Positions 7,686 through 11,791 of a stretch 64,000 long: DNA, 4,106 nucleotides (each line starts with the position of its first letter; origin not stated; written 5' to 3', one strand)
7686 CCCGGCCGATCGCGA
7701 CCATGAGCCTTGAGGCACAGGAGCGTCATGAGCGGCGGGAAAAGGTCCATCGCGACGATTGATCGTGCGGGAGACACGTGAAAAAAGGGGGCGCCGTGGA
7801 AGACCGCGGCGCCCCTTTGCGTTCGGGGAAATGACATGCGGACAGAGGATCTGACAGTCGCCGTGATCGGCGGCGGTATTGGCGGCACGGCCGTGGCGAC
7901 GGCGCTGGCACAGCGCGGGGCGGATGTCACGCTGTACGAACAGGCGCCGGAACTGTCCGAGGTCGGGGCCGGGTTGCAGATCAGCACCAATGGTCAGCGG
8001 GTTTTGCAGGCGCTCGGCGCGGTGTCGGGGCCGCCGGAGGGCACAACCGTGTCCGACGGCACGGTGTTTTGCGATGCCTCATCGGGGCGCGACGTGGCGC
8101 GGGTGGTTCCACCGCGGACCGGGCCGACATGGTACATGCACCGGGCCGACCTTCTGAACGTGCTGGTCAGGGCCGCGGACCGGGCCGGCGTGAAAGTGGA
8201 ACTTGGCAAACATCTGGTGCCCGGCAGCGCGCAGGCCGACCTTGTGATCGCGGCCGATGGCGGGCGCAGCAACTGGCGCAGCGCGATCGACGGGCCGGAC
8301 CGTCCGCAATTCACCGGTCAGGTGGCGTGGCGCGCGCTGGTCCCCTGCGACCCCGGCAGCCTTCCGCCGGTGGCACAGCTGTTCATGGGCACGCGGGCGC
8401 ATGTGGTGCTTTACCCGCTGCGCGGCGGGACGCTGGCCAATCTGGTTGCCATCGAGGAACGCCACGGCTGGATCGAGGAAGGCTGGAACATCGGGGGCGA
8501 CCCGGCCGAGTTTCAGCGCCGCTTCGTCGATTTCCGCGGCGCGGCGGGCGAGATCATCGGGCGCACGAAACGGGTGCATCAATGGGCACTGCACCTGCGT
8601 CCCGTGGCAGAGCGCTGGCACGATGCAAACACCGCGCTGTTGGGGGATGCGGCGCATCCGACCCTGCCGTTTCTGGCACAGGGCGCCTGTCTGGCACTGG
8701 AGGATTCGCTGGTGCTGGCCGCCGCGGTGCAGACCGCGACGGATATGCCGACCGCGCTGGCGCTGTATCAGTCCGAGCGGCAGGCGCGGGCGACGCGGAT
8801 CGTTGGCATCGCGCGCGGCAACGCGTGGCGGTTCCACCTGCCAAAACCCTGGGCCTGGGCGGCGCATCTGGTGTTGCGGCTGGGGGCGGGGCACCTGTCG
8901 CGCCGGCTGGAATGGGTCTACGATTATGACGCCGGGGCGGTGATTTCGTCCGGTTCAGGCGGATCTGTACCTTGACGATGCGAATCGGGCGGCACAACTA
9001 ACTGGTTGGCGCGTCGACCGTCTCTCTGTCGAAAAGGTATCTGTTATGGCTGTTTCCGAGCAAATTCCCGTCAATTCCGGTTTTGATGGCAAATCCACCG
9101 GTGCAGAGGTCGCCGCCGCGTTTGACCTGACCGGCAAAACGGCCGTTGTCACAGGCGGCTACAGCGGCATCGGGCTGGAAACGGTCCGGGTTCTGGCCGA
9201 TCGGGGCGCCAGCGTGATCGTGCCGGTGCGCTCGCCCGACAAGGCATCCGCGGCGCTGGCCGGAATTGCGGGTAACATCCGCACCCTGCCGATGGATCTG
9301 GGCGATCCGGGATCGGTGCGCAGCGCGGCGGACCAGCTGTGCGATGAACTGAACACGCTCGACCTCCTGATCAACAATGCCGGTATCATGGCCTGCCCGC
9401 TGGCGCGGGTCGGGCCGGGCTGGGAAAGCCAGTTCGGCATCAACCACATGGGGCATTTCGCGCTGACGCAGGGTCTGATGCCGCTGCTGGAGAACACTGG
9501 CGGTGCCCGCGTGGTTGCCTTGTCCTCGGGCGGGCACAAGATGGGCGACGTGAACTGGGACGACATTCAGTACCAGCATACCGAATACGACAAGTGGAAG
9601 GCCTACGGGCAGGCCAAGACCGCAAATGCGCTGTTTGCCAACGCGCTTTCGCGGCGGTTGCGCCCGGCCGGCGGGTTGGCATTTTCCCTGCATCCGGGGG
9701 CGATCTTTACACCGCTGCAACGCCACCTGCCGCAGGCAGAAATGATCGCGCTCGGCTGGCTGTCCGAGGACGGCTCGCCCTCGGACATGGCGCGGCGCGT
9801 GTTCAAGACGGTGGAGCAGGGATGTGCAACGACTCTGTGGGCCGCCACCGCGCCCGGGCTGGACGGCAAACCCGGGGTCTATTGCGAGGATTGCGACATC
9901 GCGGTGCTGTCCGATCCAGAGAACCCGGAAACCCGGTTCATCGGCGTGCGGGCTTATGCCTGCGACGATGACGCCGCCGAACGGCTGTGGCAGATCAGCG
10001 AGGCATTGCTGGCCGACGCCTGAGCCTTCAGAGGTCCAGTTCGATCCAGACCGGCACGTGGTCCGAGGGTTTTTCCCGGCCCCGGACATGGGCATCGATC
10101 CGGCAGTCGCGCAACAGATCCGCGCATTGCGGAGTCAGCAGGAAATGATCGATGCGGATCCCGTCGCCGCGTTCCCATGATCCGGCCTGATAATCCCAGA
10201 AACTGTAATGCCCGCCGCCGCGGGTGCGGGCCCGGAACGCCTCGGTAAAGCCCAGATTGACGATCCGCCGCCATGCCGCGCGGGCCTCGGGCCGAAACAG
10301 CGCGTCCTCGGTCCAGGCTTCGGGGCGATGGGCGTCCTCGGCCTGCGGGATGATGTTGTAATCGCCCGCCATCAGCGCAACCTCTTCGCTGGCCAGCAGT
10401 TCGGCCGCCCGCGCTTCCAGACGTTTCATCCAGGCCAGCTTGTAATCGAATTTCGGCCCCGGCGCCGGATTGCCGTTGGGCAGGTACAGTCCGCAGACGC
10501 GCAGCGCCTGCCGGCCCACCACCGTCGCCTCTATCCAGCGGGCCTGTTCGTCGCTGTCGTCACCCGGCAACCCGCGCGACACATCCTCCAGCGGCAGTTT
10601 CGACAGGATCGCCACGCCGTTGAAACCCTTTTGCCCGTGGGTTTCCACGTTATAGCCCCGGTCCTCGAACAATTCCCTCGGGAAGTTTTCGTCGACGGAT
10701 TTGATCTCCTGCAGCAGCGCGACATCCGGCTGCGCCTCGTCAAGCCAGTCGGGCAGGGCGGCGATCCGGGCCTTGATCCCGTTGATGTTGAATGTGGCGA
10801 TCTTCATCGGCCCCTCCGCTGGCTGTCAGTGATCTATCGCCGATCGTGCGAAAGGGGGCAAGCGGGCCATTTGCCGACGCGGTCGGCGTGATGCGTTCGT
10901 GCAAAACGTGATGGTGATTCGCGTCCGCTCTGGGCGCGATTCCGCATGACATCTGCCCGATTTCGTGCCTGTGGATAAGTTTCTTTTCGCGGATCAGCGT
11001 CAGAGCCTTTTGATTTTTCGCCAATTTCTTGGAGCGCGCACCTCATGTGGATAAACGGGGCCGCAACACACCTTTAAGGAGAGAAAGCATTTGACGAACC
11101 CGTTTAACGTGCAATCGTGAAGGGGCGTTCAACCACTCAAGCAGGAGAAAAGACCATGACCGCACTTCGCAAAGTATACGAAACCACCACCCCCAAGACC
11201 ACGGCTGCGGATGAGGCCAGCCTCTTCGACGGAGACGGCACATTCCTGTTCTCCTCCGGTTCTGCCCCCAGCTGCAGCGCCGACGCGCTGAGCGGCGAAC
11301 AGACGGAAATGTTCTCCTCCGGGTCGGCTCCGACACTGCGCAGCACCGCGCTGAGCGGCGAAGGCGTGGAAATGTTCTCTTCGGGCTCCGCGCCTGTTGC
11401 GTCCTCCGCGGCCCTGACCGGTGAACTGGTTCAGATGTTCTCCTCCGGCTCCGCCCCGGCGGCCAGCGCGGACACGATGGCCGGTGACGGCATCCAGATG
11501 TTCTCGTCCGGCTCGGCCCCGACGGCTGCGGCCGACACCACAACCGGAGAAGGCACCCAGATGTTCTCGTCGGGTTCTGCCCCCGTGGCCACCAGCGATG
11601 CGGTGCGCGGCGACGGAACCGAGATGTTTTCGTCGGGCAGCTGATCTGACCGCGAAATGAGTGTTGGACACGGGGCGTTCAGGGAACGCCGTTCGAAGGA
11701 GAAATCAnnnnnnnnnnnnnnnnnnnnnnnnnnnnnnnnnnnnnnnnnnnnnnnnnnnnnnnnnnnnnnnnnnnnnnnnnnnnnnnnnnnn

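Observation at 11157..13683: Compact three-gene cassette: repeat peptide, unknown helical protein and a 4-nt-overlapping DMT/EamA exporter, apparently inserted between xthA and erpA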

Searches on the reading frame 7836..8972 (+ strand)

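Call 90: search_protein_families(library=ncbifam, proteins=[window:7836-8972:+], max_evalue=0.00001)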
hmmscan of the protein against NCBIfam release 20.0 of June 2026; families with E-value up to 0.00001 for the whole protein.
window:7836-8972:+ (379 aa): 38 families (the best 25 are shown)
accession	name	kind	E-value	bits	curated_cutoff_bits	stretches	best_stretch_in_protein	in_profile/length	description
NF006021.0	PRK08163.1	equivalog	4.1e-60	203.9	459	1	4-334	4-358/398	3-hydroxybenzoate 6-monooxygenase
NF005313.0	PRK06847.1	subfamily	1.1e-47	162.9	372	1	7-324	6-342/375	hypothetical protein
NF005062.0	PRK06475.1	equivalog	3.4e-44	151.3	524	2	126-370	149-399/401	FAD-binding protein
NF033623.1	urate_HpxO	equivalog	1e-38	133.3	500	2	131-335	142-348/381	FAD-dependent urate hydroxylase HpxO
NF005720.0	PRK07538.1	subfamily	8.9e-36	123.7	400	2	129-329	151-364/418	hypothetical protein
TIGR03219.1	salicylate_mono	equivalog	4.4e-32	111.3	446.35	1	6-367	1-404/414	salicylate 1-monooxygenase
NF005243.0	PRK06753.1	equivalog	7.7e-31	107.3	365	1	8-325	3-330/374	hypothetical protein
NF005566.0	PRK07236.1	subfamily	4.2e-28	98.3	333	2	4-170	5-179/386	hypothetical protein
NF004829.0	PRK06183.1-3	subfamily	1.4e-18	67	390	2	257-326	281-353/520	bifunctional 3-(3-hydroxy-phenyl)propionate/3-hydroxycinnamic acid hydroxylase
TIGR01988.1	Ubi-OHases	subfamily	3.9e-15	55.6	224.65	1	118-327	141-347/387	ubiquinone biosynthesis hydroxylase, UbiH/UbiF/VisC/COQ6 family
NF006101.0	PRK08255.1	equivalog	1.7e-14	52.9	1078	1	246-328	247-334/768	bifunctional salicylyl-CoA 5-hydroxylase/oxidoreductase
TIGR01984.1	UbiH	equivalog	1.3e-13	50.5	392.2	1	131-326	148-341/382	2-octaprenyl-6-methoxyphenyl hydroxylase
NF004831.0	PRK06183.1-5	equivalog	5.2e-13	48.3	546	1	248-327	266-347/568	bifunctional 3-(3-hydroxy-phenyl)propionate/3-hydroxycinnamic acid hydroxylase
NF053548.1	violacein_VioC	equivalog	1e-12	47.9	760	1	263-329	298-365/429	NADP-dependent violacein biosynthesis oxygenase VioC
NF005691.0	PRK07494.1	equivalog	6.7e-12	44.6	459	0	245-322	263-339/404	UbiH/UbiF family hydroxylase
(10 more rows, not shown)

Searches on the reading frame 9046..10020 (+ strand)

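Call 90: search_protein_families(library=ncbifam, proteins=[window:9046-10020:+], max_evalue=0.00001)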
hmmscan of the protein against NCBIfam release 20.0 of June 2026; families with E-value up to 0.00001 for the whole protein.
window:9046-10020:+ (325 aa): 176 families (the best 25 are shown)
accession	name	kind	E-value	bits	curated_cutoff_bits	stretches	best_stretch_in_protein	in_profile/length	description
NF004845.0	PRK06196.1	subfamily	2.3e-128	428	414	1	4-323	3-314/320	oxidoreductase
NF004846.0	PRK06197.1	subfamily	1.4e-65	221.5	268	1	25-321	11-299/306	oxidoreductase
NF004513.0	PRK05854.1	subfamily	3.8e-55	187.1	282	1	24-321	9-306/314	SDR family oxidoreductase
NF009468.0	PRK12826.1-4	equivalog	2.3e-22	79.9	318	1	27-249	4-222/256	SDR family oxidoreductase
NF005075.0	PRK06500.1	equivalog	6e-21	75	336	1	28-228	4-191/249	SDR family oxidoreductase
NF005559.1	PRK07231.1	subfamily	3.9e-20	72.4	215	1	28-230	2-196/249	glucose 1-dehydrogenase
NF005309.0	PRK06841.1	subfamily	4.2e-19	69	286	1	22-162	7-149/255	GolD/DthD family dehydrogenase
NF009466.0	PRK12826.1-2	subfamily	1.8e-18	66.9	222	1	31-233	4-200/248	3-oxoacyl-ACP reductase FabG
NF005095.0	PRK06523.1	subfamily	3.7e-18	66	231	1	25-230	5-196/261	oxidoreductase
NF004791.0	PRK06138.1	equivalog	4.5e-18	65.5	312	1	27-162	2-141/252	SDR family oxidoreductase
NF005372.1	PRK06914.1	subfamily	8e-18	64.6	320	1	31-166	3-144/279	SDR family oxidoreductase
NF006120.0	PRK08264.1-6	subfamily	1.1e-17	64.5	274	1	25-227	2-191/246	SDR family oxidoreductase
NF006073.0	PRK08219.1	equivalog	2e-17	63.7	218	1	31-232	4-186/227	SDR family oxidoreductase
TIGR01289.1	LPOR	equivalog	2.1e-17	63.6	331.35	1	31-150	4-130/315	protochlorophyllide reductase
NF006070.0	PRK08213.1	subfamily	3.2e-17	62.9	279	1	21-161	3-149/259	gluconate 5-dehydrogenase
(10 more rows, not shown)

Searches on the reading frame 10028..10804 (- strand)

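Call 90: search_protein_families(library=ncbifam, proteins=[window:10028-10804:-], max_evalue=0.00001)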
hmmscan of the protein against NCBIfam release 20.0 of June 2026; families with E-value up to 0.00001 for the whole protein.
window:10028-10804:- (258 aa): 4 families
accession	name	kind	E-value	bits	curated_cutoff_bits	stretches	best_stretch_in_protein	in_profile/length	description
TIGR00195.1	exoDNase_III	equivalog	1e-69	235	182.55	1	1-256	2-254/254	exodeoxyribonuclease III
TIGR00633.1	xth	equivalog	2e-64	217.6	99.05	1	1-257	2-255/255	exodeoxyribonuclease III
NF008733.0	PRK11756.1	equivalog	1.1e-53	182.2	280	1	1-257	2-268/269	exodeoxyribonuclease III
NF010489.0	PRK13911.1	equivalog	4.6e-17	62.6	503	1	1-256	2-249/250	exodeoxyribonuclease III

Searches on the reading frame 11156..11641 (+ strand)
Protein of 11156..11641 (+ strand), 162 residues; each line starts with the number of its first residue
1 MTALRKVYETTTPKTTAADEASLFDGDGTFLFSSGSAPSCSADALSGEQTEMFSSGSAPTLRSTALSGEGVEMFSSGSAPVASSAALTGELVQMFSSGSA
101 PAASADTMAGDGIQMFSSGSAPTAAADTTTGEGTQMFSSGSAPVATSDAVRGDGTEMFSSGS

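Call 6: search_protein_families(library=pfam, proteins=[window:11156-11641:+], max_evalue=1)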
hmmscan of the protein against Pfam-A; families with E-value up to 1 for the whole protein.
window:11156-11641:+ (162 aa): 0 families

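Call 7: search_protein_families(library=ncbifam, proteins=[window:11156-11641:+], max_evalue=1)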
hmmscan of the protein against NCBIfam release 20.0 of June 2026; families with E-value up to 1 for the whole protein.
window:11156-11641:+ (162 aa): 0 families
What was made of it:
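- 11156..11644 (+): Repeat protein, 162 aa: a conserved N-terminus (MTALRK) followed by seven units of about 21 aa. The protein ends ...MFSSGS*. No Pfam or NCBIfam hit (calls 6, 7).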

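Call 44: find_homologous_proteins(query=window:11156-11641:+, max_evalue=0.001)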
Query window:11156-11641:+ (162 aa): 40 proteins with E <= 0.001 among 8000 candidates.
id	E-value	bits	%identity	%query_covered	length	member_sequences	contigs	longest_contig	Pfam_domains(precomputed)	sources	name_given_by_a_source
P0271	1.2e-36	144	53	74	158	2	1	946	-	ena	-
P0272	8.4e-27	112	68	59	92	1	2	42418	-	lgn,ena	-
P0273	2.2e-25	107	54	72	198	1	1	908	-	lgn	-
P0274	4.2e-22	97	47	91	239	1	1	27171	-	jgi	-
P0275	7.5e-20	89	63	59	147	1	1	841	-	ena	-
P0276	2.6e-17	81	54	61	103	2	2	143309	-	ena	-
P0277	2.4e-16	78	52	74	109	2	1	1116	-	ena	-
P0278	2.5e-16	78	54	60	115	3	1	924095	-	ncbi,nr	ncbi:hypothetical protein KBY23_03695 [Ruegeria pomeroyi]|nr:hypothetical protein [Ruegeria pomeroyi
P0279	2.0e-15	75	54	63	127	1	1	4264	-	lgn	-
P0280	1.9e-14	72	43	87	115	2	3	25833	-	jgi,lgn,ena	jgi:hypothetical protein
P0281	8.0e-14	70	54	61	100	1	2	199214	-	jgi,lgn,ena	jgi:hypothetical protein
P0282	9.5e-14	69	53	61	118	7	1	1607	-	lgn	-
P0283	2.3e-13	68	52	61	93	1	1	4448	-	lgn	-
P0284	2.6e-13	68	48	74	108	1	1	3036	-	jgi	jgi:hypothetical protein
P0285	4.0e-13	67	52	61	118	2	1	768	-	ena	-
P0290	4.6e-12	64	49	61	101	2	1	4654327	-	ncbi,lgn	-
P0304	2.4e-7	49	45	59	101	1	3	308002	-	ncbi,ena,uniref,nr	ncbi:DUF6749 domain-containing protein [uncultured Tateyamaria sp.]|uniref:DUF6749 domain-containing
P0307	3.2e-6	45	45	48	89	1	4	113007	-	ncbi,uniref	ncbi:hypothetical protein [Planktotalea sp.]|uniref:hypothetical protein n=1 Tax=Planktotalea sp. Ta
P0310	9.6e-4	37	48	48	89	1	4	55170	-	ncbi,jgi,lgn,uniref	ncbi:MAG: hypothetical protein ACU0A6_01190 [Shimia sp.]|jgi:hypothetical protein|uniref:hypothetica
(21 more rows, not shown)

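Call 45: search_protein_families(library=pfam, proteins=[P0304, P0278, P0290, P0274, P0271, P0310, P0307], max_evalue=10)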
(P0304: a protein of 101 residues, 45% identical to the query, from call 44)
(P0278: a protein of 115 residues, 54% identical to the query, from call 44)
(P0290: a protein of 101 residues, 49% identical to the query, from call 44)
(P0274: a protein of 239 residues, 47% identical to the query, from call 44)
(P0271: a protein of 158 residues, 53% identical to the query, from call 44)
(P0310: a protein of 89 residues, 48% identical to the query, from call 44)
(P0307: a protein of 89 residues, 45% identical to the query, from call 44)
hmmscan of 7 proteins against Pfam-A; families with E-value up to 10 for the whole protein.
P0304 (101 aa): 1 family
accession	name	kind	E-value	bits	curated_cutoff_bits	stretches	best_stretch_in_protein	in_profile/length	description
PF20858.2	Pgp3_N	-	1.2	9.7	27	1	49-71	37-59/68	Immunodominant antigen Pgp3, N-terminal domain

P0278 (115 aa): 0 families

P0290 (101 aa): 0 families

P0274 (239 aa): 1 family
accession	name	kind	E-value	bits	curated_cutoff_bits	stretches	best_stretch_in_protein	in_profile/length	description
PF15004.11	MYEOV2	-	2.9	8.8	27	0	138-162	7-30/57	Myeloma-overexpressed-like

P0271 (158 aa): 1 family
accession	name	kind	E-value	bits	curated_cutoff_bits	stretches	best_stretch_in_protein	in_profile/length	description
PF08679.17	DsrD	-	0.17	12.6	24.2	0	104-117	44-57/65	Dissimilatory sulfite reductase D (DsrD)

P0310 (89 aa): 0 families

P0307 (89 aa): 1 family
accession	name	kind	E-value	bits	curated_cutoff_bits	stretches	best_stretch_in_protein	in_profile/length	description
PF15028.12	PTCRA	-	0.12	12.6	23.1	1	40-76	47-82/127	Pre-T-cell antigen receptor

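Call 62: list_cluster_members(proteins=[P0001, window:11156-11641:+, P0304, P0278])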
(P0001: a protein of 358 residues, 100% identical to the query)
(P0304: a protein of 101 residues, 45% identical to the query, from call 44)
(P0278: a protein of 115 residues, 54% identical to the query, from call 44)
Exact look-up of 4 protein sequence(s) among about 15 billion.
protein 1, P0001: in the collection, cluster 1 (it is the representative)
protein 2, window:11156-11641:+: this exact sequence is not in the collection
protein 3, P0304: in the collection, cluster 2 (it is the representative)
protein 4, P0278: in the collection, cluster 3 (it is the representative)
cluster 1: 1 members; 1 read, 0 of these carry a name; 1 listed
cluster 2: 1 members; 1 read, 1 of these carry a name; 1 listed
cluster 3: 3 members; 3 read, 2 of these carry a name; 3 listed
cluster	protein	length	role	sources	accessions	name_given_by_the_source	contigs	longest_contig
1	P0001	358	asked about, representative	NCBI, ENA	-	-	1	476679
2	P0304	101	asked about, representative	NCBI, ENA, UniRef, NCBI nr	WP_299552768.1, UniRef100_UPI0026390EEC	DUF6749 domain-containing protein [uncultured Tateyamaria sp.] | DUF6749 domain-containing protein n=1 Tax=uncultured Tateyamaria sp. TaxID=455651 ...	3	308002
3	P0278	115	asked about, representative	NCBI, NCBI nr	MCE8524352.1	hypothetical protein KBY23_03695 [Ruegeria pomeroyi] | hypothetical protein [Ruegeria pomeroyi]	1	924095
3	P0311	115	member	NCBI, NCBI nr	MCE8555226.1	hypothetical protein KBY29_13010 [Ruegeria pomeroyi] | hypothetical protein [Ruegeria pomeroyi]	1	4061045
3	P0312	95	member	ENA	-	-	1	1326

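Call 97: predict_structure(alignment_id=A4)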
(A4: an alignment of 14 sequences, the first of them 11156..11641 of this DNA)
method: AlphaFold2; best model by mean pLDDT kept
length: 162 residues; sequences in the alignment: 14
mean_pLDDT: 68.1   pTM: 0.66
mean pLDDT of the five models: 68.1, 63.4, 58.7, 57.4, 53.2
residues with pLDDT >= 90: 0; 70-90: 79; 50-70: 66; < 50: 17
segments of 3 or more residues with pLDDT < 50: 1-3, 15-19, 146-149
pLDDT, mean of each block of 10 residues (from residue 1): 54 47 66 72 71 77 69 80 66 81 63 79 63 78 55 71 57
secondary structure, 60 per line:
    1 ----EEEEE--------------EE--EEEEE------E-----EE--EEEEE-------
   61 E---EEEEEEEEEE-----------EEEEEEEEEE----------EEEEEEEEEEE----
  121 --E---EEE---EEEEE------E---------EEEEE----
elements in order: E5-9 E28-32 E49-53 E65-74 E86-95 E106-116 E127-129 E133-137 E154-158
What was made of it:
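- Closest known: Beta-solenoid repeat proteins and functional amyloids. Same: AF2 predicts stacked strands (call 97).
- AF2 gives the repeat protein a moderately confident beta-solenoid-like model (pLDDT 68, pTM 0.66, strands every 21 residues; call 97), which fits a folded repeat protein instead. The AF2 model has pTM 0.66 and strands with a 21-residue period ending at the conserved Phe (call 97).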

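Call 99: fold_search(model_id=the predicted structure, library=pdb)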
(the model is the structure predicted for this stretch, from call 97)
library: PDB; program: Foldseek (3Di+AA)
matches with E <= 10: 24; with E <= 0.001: 0
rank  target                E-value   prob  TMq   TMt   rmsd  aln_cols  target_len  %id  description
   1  2vfm                  3.3e+00  0.09  0.30  0.12   8.7       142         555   10  Low Temperature Structure of P22 Tailspike Protein Fragment (109-666) (released 2008-12-16)
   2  5awg_B                3.3e+00  0.05  0.30  0.17  14.6       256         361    7  Crystal structure of Hg-bound SufB-SufC-SufD complex from Escherichia coli (released 2015-11-11)
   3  7muq_AM               3.5e+00  0.08  0.28  0.23  12.0       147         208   12  Reconstruction of the Legionella pneumophila Dot/Icm T4SS 3DVA Map 1 (released 2021-10-06)
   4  7koh_A                5.1e+00  0.06  0.31  0.12   9.7       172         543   15  Crystal structure of antigen 43 from Escherichia coli EDL933 (released 2022-03-09)
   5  3sf5_D                5.1e+00  0.01  0.15  0.11  15.6       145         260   10  Crystal Structure of Helicobacter pylori Urease Accessory Protein UreF/H complex (released 2011-11-02)
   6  3lyc_A                5.3e+00  0.03  0.23  0.17  12.9       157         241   15  Crystal structure of Putative pectinase (YP_001304412.1) from Parabacteroides distasonis ATCC 8503 at 2.30 A resolutio (released 2010-03-16)
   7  8hcn_D                5.6e+00  0.01  0.12  0.09  16.7       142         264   10  CryoEM Structure of Klebsiella pneumoniae UreD/urease complex (released 2023-05-03)
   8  8hc1_C                6.3e+00  0.01  0.15  0.11  12.4       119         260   12  CryoEM structure of Helicobacter pylori UreFD/urease complex (released 2023-05-03)
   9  4mxn_C                6.6e+00  0.03  0.25  0.20  11.4       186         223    7  Crystal structure of a putative glycosyl hydrolase (PARMER_00599) from Parabacteroides merdae ATCC 43184 at 1.95 A res (released 2013-10-23)
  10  6qvi_B                6.6e+00  0.01  0.15  0.07  13.7       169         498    6  Crystal structure of competence-associated pilin ComZ from Thermus thermophilus (released 2019-05-29)
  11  9u4u_A                6.6e+00  0.01  0.15  0.15  17.6       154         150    8  Structure of the functional amyloid FapC from Pseudomonas sp.UK4 (released 2025-08-06)
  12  4z06_A                7.0e+00  0.03  0.27  0.24  10.7       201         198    7  C. bescii Family 3 pectate lyase double mutant K108A/R133A in complex with ALPHA-D-GALACTOPYRANURONIC ACID (released 2015-12-23)
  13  3sf5_B                7.0e+00  0.01  0.16  0.12  15.7       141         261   11  Crystal Structure of Helicobacter pylori Urease Accessory Protein UreF/H complex (released 2011-11-02)
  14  1k4z_A                7.3e+00  0.02  0.22  0.22   9.8       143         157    7  C-terminal Domain of Cyclase Associated Protein (released 2002-03-13)
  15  7o7a_B                7.7e+00  0.01  0.20  0.11  10.3       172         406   10  Structure of the PL6 family alginate lyase Pedsa0632 from Pseudopedobacter saltans (released 2021-07-28)
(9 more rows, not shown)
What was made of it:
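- Closest known: Beta-solenoid repeat proteins and functional amyloids. Same: FapC appears among the weak Foldseek hits (call 99).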
